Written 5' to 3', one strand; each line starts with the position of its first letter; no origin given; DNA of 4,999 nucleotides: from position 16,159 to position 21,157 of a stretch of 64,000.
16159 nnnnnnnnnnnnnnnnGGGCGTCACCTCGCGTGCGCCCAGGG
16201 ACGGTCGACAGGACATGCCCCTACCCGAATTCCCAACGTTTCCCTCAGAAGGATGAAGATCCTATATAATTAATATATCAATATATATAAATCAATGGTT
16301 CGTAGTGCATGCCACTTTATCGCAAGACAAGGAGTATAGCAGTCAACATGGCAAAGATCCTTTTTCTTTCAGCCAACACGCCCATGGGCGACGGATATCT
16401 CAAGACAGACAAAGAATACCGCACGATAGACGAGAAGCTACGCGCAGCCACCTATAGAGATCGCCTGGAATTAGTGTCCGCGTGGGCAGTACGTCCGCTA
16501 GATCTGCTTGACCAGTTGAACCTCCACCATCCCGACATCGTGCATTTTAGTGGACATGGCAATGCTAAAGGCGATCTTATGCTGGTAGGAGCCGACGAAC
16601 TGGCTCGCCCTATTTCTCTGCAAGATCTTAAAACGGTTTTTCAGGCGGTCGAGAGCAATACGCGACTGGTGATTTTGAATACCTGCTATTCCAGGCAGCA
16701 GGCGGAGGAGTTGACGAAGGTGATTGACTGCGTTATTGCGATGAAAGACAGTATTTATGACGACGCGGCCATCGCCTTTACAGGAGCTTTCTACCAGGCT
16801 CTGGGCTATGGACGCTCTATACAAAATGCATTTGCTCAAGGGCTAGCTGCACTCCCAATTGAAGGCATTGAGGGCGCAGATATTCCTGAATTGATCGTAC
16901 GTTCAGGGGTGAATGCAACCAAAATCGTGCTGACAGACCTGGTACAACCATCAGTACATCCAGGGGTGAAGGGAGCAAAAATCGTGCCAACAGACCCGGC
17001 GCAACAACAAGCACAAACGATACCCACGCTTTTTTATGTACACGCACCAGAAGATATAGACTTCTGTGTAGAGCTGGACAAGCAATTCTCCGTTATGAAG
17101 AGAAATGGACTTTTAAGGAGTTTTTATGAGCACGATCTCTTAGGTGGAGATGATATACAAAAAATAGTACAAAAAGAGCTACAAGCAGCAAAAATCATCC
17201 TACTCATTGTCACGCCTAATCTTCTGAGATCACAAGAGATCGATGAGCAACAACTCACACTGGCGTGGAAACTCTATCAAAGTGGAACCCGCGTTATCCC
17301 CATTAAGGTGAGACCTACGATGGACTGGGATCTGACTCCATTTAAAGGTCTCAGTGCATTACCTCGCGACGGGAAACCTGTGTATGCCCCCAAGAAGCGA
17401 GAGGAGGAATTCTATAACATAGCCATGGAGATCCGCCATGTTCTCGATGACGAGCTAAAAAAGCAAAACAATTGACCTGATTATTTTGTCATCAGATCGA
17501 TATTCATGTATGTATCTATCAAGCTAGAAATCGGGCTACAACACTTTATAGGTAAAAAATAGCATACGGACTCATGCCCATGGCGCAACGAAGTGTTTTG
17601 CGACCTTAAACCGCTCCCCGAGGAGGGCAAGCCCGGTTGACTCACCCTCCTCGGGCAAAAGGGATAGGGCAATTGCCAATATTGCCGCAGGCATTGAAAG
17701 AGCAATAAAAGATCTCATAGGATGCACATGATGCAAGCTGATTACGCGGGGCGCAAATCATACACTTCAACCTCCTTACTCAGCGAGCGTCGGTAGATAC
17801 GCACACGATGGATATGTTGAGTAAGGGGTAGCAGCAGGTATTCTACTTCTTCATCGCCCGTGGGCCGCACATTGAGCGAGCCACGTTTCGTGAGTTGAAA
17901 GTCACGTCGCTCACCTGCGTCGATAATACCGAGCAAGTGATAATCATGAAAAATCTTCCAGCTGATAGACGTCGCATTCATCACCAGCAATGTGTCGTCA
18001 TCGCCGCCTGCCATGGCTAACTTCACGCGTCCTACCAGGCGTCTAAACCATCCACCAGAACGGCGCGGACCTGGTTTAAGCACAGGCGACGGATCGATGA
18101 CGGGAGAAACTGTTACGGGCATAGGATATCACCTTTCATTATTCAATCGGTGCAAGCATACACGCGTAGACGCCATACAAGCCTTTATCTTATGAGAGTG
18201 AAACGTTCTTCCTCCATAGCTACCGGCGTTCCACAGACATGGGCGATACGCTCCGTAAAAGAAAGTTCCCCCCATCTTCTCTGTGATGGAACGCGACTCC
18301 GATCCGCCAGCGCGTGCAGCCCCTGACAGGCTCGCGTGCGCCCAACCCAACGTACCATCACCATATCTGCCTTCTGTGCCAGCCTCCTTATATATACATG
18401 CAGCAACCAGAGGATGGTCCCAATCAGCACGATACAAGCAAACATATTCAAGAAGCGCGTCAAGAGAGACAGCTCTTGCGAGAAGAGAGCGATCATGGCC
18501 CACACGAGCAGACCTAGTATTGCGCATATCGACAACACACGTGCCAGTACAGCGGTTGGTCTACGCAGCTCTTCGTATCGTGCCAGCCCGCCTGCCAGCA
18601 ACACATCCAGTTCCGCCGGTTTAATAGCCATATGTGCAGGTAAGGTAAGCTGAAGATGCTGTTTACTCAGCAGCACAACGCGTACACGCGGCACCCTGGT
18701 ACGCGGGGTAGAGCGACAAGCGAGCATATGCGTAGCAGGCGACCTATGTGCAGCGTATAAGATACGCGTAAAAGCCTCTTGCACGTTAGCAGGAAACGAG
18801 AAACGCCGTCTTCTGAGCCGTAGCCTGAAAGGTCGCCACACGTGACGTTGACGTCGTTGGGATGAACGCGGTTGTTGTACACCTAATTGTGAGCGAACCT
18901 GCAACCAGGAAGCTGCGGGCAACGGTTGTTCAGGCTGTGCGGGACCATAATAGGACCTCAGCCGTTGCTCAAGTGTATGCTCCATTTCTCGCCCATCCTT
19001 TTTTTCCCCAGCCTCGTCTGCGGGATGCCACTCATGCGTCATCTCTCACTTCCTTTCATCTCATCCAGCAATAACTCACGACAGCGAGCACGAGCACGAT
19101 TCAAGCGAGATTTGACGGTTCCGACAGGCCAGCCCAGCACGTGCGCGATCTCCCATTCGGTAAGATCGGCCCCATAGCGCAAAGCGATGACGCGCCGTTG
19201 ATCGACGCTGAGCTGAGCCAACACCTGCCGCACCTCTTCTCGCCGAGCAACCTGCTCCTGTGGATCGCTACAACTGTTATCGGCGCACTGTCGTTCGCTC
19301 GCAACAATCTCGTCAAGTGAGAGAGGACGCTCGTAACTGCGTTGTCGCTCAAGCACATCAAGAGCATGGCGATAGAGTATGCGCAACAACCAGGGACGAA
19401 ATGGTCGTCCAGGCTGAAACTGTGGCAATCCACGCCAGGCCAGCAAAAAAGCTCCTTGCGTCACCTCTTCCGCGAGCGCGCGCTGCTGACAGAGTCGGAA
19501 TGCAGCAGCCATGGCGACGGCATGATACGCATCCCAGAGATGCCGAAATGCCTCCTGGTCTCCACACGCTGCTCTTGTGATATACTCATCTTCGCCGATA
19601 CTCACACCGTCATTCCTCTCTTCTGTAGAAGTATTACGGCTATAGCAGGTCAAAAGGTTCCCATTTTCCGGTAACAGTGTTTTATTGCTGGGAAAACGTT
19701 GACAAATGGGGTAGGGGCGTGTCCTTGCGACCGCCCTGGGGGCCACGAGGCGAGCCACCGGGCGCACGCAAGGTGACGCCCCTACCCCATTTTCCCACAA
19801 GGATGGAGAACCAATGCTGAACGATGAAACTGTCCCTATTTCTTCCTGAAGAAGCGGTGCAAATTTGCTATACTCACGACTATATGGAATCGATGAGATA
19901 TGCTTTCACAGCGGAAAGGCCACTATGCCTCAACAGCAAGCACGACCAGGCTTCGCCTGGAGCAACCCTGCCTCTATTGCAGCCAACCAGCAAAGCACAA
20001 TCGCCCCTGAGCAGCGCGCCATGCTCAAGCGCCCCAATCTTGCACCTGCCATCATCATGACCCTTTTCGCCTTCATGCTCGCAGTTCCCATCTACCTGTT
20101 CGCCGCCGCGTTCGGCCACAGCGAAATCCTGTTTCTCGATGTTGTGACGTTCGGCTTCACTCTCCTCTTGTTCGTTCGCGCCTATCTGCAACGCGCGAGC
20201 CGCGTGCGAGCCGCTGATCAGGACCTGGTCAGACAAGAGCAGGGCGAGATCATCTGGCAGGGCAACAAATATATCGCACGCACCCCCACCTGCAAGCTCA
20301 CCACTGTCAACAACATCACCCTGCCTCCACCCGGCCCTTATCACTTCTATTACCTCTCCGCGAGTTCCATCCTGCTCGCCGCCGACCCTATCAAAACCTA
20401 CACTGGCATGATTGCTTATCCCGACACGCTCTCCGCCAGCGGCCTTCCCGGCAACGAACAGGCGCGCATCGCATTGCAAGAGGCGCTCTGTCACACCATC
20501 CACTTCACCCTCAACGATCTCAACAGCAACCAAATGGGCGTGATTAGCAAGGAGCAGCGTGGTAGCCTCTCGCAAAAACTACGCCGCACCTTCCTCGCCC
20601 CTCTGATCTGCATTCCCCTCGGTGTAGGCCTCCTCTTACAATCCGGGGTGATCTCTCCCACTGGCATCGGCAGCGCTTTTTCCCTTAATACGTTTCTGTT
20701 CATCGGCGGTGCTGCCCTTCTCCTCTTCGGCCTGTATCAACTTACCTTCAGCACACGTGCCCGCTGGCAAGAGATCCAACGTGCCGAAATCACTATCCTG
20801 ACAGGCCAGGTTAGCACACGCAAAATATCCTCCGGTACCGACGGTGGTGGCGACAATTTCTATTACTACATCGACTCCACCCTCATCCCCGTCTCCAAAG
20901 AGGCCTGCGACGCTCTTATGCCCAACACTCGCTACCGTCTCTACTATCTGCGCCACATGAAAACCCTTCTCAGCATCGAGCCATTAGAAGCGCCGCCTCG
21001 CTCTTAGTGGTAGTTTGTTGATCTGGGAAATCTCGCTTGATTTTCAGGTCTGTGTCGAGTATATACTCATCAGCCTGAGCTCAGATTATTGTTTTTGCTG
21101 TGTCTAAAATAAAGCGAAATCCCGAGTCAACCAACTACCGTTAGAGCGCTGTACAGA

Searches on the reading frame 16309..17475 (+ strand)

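Call 12: search_protein_families(library=pfam, proteins=[window:16309-17475:+], max_evalue=0.001)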
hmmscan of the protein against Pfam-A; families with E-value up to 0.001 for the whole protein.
window:16309-17475:+ (388 aa): 3 families
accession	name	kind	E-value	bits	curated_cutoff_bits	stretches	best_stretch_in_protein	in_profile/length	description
PF12770.12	CHAT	-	1.8e-08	34.6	24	1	35-177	108-261/289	CHAT domain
PF13676.11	TIR_2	-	1.6e-06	29.1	28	1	245-337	5-93/122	TIR domain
PF01582.25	TIR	-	3.5e-06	27.4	21.3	1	252-336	17-98/179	TIR domain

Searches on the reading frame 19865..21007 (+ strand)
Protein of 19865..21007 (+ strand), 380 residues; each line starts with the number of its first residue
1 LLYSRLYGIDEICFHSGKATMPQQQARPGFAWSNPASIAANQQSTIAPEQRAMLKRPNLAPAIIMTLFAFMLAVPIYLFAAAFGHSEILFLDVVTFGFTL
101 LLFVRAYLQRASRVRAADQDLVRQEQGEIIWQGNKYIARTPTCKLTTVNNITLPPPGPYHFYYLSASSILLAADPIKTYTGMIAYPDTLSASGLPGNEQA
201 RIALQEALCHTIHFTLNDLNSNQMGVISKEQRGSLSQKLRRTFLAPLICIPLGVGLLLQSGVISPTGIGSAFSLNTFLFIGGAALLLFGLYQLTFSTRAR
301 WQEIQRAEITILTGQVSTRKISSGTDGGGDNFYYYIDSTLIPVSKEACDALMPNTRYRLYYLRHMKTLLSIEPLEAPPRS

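Call 12: search_protein_families(library=pfam, proteins=[window:19865-21007:+], max_evalue=0.001)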
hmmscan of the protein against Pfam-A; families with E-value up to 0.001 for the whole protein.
window:19865-21007:+ (380 aa): 0 families

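Call 32: find_homologous_proteins(query=window:19865-21007:+)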
Query window:19865-21007:+ (380 aa): 7 proteins with E <= 0.001 among 8000 candidates.
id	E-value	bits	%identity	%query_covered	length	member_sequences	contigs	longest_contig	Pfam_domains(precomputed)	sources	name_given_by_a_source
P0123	2.6e-214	729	100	86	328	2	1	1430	-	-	-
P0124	3.3e-111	390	54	93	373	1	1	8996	-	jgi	jgi:hypothetical protein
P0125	4.9e-89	317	46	95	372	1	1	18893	-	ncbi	-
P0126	1.3e-79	286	45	85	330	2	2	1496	-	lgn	-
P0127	2.5e-47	180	35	88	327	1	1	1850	-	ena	-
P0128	2.4e-18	85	32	67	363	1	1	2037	-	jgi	jgi:hypothetical protein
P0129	6.4e-5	41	48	12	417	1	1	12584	-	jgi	jgi:hypothetical protein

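Call 33: find_encoding_contigs(protein=P0124, flank=10000, max_places=2)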
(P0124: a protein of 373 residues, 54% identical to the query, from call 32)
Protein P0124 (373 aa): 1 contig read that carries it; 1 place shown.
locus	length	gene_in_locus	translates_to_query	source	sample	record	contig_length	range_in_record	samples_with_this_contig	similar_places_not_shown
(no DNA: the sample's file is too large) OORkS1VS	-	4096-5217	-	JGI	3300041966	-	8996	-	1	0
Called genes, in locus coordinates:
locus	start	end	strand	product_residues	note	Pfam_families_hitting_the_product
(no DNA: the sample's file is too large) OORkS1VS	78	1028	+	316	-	PF01968:Hydantoinase_A, PF19278:Hydant_A_C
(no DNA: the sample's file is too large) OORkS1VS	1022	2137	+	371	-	-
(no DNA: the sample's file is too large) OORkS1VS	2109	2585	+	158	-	PF02538:Hydantoinase_B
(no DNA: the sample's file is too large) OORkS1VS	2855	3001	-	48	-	-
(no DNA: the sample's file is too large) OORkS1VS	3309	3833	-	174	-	PF12867:DinB_2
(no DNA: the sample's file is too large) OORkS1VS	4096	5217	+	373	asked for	-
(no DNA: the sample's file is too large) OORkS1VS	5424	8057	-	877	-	PF13676:TIR_2, PF25000:DUF7779, PF17874:TPR_MalT, PF24885:TPR_NPHP3, PF13424:TPR_12, PF13374:TPR_10, PF13424:TPR_12, PF13374:TPR_10, +30 more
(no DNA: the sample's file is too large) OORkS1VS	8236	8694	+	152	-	PF09394:Inhibitor_I42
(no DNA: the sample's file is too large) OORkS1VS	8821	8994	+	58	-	?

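Call 34: find_encoding_contigs(protein=P0125, flank=10000, max_places=2)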
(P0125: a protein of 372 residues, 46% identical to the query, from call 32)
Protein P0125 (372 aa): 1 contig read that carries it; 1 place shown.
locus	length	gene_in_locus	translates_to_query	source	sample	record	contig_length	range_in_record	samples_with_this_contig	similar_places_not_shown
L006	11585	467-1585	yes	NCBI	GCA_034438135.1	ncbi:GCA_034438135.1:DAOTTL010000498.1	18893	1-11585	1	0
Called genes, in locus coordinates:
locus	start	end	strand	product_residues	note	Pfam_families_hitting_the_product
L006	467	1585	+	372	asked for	-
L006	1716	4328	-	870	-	PF01381:HTH_3, PF12844:HTH_19 (weak), PF13560:HTH_31, PF00931:NB-ARC, PF13401:AAA_22, PF13424:TPR_12, PF17874:TPR_MalT, PF13424:TPR_12, +7 more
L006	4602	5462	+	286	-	-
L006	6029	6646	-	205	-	PF04542:Sigma70_r2, PF08281:Sigma70_r4_2, PF04545:Sigma70_r4 (faint)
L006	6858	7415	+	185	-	PF02518:HATPase_c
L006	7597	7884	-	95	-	-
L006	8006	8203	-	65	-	-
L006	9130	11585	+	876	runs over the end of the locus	PF01326:PPDK_N, PF27448:Rph_4th, PF00391:PEP-utilizers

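Call 66: search_protein_families(library=padloc, proteins=[window:19865-21007:+], max_evalue=0.001)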
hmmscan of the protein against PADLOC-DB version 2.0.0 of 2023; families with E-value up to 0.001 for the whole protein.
window:19865-21007:+ (380 aa): 0 families
